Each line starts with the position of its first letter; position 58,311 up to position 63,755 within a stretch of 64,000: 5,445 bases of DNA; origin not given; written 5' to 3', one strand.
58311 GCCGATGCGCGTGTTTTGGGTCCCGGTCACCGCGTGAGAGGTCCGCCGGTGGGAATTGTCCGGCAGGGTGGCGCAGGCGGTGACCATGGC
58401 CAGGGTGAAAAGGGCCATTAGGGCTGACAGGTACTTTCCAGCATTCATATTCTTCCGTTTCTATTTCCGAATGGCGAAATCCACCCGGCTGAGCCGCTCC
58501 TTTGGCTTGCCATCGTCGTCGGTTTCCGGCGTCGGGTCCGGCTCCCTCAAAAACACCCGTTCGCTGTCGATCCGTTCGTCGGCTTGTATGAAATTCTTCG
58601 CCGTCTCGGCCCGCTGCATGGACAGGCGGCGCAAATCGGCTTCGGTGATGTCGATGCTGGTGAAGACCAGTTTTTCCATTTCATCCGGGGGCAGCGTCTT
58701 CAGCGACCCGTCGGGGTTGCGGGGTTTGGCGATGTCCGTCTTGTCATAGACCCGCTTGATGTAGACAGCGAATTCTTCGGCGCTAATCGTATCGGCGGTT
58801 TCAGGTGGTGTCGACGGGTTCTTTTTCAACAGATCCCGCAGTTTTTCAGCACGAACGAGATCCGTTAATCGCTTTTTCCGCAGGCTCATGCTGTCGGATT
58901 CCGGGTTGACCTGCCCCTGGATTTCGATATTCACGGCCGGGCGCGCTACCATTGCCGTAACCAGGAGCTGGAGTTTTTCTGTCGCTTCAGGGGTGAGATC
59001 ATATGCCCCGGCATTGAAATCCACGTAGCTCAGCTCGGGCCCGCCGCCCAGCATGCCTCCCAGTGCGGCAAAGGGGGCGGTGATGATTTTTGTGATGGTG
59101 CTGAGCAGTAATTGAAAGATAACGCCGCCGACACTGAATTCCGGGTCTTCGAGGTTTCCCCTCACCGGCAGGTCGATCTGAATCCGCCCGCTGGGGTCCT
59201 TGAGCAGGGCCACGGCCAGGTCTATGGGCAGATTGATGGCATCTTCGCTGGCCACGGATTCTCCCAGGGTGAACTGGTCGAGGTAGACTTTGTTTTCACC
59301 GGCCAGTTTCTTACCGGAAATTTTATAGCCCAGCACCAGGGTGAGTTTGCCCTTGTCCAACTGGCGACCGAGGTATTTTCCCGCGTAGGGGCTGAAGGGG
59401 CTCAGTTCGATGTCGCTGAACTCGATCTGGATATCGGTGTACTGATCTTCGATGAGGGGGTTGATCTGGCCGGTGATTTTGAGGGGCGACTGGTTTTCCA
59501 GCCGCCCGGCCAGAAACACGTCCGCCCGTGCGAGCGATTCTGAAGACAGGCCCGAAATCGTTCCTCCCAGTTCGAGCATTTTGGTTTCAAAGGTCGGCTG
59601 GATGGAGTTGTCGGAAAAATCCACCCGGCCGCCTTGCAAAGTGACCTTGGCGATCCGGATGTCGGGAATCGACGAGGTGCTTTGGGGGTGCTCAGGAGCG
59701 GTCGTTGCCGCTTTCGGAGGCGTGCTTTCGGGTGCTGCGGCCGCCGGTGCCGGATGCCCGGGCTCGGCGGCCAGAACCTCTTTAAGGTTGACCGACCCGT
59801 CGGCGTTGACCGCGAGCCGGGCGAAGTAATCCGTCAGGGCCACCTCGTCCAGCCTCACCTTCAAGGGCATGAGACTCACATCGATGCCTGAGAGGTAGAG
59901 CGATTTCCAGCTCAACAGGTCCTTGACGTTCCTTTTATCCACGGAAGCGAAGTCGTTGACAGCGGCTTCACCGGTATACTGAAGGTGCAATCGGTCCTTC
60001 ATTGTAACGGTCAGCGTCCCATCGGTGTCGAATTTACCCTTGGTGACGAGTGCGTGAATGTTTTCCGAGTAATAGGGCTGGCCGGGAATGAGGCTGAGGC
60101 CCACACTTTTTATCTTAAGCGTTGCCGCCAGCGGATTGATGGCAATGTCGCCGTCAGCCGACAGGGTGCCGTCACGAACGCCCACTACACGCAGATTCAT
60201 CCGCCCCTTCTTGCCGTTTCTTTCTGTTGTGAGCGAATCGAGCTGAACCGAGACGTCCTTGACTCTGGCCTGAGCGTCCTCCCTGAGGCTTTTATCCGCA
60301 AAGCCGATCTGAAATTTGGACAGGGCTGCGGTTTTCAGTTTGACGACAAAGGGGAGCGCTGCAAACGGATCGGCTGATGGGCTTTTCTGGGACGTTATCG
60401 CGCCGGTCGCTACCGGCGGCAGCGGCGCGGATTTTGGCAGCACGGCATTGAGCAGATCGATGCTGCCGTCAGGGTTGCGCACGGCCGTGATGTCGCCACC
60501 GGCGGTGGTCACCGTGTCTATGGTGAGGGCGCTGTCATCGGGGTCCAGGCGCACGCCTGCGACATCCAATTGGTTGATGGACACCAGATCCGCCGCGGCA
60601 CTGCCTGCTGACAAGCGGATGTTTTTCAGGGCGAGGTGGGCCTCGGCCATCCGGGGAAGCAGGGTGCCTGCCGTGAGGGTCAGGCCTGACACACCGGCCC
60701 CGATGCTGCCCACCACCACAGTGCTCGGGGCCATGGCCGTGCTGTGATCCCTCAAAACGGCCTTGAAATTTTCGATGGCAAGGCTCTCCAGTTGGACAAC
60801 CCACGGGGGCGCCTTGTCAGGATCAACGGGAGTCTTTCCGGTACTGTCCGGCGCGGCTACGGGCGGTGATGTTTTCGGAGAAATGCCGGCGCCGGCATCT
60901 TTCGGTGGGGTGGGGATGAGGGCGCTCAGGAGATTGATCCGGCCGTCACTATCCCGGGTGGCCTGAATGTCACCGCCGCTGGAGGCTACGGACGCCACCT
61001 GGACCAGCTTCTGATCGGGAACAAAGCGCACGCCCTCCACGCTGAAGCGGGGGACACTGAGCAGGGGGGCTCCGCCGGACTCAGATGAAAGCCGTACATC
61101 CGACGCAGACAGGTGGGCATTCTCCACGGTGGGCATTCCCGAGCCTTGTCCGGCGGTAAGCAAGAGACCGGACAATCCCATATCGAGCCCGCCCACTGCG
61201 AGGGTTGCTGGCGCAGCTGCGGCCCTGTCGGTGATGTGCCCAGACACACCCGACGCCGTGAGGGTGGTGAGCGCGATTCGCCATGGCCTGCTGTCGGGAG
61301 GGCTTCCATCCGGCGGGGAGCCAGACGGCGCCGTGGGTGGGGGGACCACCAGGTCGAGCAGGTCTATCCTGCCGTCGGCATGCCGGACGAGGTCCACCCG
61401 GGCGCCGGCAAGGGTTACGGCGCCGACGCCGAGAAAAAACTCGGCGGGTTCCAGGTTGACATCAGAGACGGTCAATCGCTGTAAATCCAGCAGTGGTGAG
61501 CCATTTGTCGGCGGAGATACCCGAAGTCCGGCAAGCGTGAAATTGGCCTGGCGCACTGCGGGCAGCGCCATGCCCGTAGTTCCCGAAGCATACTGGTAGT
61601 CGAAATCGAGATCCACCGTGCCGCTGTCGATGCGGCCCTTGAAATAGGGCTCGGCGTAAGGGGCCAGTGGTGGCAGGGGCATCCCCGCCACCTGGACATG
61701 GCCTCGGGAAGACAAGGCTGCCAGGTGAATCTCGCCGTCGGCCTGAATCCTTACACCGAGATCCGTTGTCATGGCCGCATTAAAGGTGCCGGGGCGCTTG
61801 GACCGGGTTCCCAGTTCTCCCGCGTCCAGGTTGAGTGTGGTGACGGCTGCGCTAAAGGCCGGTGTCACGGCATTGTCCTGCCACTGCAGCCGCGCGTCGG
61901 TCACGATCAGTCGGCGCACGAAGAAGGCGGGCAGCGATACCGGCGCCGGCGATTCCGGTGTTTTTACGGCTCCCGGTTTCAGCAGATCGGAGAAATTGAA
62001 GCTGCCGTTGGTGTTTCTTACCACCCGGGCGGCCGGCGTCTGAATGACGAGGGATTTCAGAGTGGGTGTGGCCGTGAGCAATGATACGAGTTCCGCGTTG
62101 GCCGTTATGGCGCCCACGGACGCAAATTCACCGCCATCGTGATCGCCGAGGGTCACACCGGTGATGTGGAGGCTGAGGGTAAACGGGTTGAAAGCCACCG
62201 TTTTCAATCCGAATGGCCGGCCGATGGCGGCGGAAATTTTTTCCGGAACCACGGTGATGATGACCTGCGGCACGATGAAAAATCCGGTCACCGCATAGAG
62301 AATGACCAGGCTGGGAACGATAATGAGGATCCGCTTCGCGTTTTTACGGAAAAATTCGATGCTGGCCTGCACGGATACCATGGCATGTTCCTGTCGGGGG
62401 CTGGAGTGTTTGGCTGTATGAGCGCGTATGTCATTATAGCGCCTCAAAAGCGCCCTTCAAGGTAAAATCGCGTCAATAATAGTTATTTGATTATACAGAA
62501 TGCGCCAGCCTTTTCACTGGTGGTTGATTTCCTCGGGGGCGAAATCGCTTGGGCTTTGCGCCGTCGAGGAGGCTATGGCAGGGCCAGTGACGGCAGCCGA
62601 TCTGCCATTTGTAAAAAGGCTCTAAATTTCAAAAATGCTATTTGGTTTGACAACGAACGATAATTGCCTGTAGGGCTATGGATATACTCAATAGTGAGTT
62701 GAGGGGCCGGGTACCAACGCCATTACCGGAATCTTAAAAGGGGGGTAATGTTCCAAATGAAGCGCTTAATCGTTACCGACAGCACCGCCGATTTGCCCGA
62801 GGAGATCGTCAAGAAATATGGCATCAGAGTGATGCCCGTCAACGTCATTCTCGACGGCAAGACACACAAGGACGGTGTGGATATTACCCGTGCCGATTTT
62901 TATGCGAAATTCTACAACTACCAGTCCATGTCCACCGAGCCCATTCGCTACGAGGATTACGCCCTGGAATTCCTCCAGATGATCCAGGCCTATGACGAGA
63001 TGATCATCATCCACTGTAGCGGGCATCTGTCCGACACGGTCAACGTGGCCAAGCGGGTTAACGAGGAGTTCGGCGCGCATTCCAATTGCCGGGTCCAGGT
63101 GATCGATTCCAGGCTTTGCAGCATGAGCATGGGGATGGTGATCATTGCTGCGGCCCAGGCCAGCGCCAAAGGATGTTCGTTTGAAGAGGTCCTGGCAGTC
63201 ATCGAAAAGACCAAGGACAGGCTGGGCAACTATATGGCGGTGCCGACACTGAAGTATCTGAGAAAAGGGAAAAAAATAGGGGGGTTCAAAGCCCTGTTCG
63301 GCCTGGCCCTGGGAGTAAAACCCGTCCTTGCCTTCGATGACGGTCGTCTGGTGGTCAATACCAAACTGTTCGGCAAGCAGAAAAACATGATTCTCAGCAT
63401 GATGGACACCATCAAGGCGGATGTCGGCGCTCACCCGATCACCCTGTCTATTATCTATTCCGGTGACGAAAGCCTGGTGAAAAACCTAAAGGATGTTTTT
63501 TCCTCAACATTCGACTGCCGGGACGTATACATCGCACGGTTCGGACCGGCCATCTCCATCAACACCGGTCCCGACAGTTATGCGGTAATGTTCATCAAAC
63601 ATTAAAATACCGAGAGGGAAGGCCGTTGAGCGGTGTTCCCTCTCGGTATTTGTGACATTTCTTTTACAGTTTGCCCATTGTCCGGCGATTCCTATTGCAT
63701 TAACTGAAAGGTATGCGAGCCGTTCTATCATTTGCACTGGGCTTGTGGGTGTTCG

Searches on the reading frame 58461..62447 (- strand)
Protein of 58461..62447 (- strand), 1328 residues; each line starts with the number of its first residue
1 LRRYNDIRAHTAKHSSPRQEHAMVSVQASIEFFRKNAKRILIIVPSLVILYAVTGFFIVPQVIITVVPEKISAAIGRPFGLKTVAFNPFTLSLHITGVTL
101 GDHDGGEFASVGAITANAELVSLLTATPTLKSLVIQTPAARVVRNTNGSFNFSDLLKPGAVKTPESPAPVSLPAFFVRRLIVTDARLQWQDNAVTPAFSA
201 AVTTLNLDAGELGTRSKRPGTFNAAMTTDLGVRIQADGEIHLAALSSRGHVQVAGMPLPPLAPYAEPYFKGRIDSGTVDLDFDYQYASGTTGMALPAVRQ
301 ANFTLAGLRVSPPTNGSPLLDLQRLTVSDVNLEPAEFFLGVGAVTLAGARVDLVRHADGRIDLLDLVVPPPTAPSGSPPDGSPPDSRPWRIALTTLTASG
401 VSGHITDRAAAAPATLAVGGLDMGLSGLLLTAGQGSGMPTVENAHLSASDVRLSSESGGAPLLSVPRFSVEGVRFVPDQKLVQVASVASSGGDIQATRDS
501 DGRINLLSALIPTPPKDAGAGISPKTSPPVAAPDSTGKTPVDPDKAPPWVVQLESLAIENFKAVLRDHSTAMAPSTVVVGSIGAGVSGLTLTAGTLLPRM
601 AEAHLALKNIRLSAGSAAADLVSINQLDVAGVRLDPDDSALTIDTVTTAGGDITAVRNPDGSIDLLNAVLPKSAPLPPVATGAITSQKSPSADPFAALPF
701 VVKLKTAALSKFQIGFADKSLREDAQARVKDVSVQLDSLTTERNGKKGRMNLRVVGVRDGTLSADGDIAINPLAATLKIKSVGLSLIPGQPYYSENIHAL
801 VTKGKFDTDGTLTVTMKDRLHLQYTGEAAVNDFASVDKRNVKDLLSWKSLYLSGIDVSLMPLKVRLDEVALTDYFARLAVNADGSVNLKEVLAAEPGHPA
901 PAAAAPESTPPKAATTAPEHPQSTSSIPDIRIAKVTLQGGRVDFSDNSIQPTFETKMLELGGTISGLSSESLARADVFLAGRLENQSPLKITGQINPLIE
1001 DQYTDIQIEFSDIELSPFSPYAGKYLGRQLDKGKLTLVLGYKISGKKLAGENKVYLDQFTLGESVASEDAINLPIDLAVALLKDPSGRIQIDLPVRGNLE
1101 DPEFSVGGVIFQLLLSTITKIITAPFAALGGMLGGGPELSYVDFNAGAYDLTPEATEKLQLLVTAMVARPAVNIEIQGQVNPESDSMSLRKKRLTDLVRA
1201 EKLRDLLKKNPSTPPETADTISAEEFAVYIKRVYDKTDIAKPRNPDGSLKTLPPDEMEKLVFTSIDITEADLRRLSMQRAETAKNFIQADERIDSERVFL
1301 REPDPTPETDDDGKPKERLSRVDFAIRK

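Call 82: search_protein_families(library=pfam, proteins=[window:58461-62447:-], max_evalue=0.001)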
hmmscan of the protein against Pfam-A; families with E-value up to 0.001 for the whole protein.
window:58461-62447:- (1328 aa): 2 families
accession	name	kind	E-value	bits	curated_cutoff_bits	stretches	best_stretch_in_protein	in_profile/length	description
PF05359.17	DUF748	-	2.3e-285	950.1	50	2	412-1298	239-1037/1037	Domain of Unknown Function (DUF748)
PF05170.20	AsmA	-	4.3e-12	46.1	29.8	1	37-193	4-175/607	AsmA family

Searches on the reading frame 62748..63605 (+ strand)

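Call 38: search_protein_families(library=pfam, proteins=[window:62748-63605:+], max_evalue=0.0001)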
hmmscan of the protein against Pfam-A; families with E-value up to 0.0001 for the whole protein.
window:62748-63605:+ (285 aa): 1 family
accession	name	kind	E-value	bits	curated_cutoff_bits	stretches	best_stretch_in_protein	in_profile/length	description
PF02645.21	DegV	-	1.1e-65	222.1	27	1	8-284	4-279/280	Uncharacterised protein, DegV family COG1307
